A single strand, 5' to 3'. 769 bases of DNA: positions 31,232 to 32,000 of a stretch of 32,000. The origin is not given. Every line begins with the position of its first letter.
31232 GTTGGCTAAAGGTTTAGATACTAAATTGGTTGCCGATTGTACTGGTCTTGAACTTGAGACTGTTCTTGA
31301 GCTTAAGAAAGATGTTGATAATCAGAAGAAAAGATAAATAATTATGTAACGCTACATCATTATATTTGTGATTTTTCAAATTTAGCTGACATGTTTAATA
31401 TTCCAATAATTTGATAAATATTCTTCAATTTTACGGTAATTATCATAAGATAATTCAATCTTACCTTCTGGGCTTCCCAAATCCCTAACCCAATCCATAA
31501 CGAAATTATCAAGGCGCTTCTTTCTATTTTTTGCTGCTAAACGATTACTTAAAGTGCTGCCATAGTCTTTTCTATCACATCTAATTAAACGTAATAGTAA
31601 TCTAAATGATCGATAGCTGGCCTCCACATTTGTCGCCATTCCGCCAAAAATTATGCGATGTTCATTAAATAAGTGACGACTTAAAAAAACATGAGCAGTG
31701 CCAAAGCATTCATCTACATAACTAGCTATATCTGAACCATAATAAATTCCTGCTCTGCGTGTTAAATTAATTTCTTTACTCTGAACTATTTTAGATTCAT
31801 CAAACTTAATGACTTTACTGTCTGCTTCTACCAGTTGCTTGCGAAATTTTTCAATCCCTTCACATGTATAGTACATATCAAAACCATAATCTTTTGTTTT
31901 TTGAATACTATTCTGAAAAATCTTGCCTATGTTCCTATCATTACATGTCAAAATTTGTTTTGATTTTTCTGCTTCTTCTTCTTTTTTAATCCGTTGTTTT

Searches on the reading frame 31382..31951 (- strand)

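Call 4: search_protein_families(library=pfam, proteins=[window:31382-31951:-], max_evalue=0.01)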
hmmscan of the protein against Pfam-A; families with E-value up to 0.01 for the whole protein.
window:31382-31951:- (189 aa): 1 family
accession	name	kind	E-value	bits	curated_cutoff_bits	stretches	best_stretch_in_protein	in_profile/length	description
PF23771.1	DUF7168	-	6.4e-08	32.8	25.5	1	68-158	21-104/140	Domain of unknown function (DUF7168)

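Call 6: search_protein_families(library=ncbifam, proteins=[window:31382-31951:-], max_evalue=0.01)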
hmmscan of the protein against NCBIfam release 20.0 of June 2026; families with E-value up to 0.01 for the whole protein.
window:31382-31951:- (189 aa): 0 families

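Call 24: search_protein_families(library=phrogs, proteins=[window:31382-31951:-], max_evalue=0.01)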
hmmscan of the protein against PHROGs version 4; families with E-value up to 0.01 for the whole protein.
window:31382-31951:- (189 aa): 1 family
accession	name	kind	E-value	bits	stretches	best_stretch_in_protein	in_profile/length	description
phrog_421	-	unknown function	6.2e-05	23.6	1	71-159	71-158/241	unknown function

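Call 105: search_protein_families(library=padloc, proteins=[window:31382-31951:-], max_evalue=0.01)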
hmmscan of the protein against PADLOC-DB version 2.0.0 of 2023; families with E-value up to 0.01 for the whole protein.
window:31382-31951:- (189 aa): 0 families
